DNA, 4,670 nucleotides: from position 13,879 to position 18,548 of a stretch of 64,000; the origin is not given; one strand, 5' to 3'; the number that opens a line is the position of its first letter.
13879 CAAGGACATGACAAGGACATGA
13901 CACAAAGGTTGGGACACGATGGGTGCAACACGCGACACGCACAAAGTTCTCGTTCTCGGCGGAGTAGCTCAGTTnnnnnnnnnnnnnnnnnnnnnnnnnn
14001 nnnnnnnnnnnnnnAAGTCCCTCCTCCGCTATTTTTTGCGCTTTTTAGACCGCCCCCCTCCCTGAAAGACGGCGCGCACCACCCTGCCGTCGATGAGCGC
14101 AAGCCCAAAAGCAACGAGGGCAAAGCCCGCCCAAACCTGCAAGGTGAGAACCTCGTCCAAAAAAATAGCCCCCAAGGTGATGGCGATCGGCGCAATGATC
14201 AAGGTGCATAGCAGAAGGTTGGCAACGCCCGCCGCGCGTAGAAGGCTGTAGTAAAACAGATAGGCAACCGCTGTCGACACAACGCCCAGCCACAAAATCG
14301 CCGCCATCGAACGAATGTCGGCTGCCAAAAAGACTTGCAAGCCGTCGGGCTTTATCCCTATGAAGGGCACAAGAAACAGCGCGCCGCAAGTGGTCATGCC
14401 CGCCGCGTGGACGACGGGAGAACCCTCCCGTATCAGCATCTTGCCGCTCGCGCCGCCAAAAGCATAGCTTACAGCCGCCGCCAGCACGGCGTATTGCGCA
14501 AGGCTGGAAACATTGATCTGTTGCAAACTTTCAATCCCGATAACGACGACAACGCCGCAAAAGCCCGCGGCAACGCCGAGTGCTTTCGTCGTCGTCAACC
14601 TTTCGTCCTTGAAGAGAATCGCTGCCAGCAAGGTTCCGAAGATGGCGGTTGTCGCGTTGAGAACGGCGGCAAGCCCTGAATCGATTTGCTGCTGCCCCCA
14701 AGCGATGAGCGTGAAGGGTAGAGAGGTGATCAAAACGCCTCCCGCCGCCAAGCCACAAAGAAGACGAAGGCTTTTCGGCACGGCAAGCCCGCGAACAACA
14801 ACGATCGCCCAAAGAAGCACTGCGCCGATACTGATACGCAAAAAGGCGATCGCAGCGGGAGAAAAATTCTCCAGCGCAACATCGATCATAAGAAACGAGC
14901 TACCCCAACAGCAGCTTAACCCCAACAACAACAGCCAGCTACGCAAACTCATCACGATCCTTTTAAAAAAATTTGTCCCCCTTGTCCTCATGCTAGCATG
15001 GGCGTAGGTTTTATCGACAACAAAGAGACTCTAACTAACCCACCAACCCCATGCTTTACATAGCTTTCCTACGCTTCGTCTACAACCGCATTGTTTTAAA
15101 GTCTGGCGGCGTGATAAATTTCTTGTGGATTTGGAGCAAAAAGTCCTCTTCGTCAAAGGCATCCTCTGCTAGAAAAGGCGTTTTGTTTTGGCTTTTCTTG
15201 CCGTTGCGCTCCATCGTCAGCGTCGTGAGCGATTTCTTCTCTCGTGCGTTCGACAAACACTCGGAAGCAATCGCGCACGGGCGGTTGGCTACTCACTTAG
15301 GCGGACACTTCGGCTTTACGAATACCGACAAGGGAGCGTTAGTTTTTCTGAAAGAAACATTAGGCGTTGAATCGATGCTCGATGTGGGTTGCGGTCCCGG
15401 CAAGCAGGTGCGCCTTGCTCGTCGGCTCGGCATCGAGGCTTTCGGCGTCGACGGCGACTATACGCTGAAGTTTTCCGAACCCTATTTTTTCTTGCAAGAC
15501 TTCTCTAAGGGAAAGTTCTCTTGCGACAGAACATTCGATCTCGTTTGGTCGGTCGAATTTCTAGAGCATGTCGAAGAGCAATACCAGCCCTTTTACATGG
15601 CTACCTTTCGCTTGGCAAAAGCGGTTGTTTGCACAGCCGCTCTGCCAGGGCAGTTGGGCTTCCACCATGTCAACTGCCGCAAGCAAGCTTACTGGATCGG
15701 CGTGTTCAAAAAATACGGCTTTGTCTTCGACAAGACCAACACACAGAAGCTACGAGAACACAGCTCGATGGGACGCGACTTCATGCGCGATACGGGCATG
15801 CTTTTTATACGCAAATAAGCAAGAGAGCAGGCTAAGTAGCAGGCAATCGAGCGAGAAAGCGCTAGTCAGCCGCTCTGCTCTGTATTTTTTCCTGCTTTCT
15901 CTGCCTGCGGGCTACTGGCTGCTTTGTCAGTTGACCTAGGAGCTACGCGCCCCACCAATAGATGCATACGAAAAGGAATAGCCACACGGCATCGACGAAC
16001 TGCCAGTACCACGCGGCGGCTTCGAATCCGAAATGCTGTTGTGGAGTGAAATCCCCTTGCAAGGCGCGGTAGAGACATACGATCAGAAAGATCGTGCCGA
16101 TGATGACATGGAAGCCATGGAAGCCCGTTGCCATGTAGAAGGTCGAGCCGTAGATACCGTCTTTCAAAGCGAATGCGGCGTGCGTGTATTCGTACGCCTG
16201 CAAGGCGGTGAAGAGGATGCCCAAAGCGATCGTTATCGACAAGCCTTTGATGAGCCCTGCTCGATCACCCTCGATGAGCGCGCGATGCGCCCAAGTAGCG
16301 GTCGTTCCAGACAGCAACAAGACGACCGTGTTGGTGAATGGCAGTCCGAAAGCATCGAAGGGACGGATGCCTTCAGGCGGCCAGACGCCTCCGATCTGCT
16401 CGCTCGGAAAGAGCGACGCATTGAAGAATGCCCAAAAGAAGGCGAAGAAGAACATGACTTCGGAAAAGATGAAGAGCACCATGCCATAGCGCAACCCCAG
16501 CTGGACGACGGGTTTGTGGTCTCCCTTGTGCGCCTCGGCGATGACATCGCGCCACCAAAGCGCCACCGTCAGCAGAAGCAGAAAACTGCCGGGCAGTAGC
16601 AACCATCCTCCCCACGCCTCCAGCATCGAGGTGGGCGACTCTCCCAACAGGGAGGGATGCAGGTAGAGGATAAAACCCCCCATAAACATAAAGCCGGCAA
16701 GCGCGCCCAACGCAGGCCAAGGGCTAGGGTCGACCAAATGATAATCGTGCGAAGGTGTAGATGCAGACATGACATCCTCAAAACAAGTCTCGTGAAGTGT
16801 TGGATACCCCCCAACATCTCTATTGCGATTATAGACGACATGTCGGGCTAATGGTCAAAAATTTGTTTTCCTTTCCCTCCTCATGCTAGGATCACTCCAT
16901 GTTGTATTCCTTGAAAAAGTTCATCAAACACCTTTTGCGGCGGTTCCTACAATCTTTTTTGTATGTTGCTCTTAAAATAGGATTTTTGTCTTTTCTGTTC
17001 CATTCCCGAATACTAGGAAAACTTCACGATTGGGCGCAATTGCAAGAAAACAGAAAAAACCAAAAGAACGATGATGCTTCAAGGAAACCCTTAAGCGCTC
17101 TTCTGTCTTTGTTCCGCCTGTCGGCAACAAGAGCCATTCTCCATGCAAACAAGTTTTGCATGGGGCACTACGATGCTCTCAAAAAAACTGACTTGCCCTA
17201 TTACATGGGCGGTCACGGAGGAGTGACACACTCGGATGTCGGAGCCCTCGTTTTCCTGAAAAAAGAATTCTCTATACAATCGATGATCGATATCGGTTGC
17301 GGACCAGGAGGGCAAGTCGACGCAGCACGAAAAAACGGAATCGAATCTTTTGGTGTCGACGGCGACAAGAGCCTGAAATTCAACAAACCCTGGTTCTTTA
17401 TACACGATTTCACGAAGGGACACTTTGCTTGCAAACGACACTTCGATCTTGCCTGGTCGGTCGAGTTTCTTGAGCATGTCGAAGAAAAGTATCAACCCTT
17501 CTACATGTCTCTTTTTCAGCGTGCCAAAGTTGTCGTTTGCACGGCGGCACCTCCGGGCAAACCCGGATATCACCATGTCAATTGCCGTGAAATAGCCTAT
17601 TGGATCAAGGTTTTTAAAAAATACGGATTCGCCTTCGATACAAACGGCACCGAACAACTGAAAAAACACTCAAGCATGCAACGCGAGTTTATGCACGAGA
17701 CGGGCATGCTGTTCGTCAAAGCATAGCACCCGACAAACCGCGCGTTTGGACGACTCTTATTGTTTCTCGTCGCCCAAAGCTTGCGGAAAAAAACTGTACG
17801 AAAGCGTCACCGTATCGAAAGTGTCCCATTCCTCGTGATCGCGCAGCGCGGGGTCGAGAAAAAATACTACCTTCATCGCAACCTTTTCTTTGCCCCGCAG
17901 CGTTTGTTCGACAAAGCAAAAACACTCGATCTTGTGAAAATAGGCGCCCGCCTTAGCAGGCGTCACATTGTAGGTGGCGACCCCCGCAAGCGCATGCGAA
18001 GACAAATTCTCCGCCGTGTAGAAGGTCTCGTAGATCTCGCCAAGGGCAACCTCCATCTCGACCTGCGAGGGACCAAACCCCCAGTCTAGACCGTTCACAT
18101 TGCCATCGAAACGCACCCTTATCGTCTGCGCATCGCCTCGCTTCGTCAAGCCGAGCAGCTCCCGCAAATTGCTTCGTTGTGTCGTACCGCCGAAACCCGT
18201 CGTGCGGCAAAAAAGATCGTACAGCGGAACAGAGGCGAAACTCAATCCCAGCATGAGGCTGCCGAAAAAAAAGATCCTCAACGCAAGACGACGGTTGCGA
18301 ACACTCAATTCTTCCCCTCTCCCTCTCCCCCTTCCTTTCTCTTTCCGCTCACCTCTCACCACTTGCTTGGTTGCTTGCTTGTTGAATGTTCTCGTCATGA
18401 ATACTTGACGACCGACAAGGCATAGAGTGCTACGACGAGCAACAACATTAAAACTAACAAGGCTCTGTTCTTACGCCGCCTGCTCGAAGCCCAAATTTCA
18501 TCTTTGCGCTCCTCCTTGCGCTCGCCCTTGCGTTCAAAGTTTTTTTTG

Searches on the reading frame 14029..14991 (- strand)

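Call 45: search_protein_families(library=pfam, proteins=[window:14029-14991:-], max_evalue=0.001)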
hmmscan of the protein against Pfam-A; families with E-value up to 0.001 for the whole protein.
window:14029-14991:- (320 aa): 1 family
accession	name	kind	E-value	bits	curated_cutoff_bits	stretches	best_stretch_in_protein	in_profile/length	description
PF00892.27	EamA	-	1.2e-31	110.3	28.2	2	20-151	5-134/135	EamA-like transporter family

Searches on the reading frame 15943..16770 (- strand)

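Call 45: search_protein_families(library=pfam, proteins=[window:15943-16770:-], max_evalue=0.001)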
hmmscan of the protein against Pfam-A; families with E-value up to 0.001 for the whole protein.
window:15943-16770:- (275 aa): 1 family
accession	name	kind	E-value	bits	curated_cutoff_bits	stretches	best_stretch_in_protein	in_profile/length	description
PF00510.24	COX3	-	7.9e-97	324.6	23.8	1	8-274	1-257/258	Cytochrome c oxidase subunit III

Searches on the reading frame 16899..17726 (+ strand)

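Call 45: search_protein_families(library=pfam, proteins=[window:16899-17726:+], max_evalue=0.001)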
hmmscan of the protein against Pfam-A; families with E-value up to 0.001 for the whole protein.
window:16899-17726:+ (275 aa): 2 families
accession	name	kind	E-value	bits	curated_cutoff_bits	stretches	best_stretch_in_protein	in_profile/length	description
PF13489.12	Methyltransf_23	-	0.00013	22.2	27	1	121-195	18-95/164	Methyltransferase domain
PF08241.18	Methyltransf_11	-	0.00028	21.9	21.2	1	130-197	1-76/95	Methyltransferase domain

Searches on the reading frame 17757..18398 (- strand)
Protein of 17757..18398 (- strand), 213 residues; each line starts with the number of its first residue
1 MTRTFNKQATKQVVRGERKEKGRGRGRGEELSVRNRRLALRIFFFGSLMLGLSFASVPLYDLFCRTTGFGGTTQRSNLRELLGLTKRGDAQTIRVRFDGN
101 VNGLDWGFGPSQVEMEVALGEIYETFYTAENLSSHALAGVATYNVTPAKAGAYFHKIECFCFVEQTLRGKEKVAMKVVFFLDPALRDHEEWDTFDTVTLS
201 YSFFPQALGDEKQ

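Call 45: search_protein_families(library=pfam, proteins=[window:17757-18398:-], max_evalue=0.001)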
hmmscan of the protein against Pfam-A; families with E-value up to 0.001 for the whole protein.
window:17757-18398:- (213 aa): 1 family
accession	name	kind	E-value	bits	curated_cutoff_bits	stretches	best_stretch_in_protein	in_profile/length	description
PF04442.19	CtaG_Cox11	-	1.8e-50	171.3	25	1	56-204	1-147/148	Cytochrome c oxidase assembly protein CtaG/Cox11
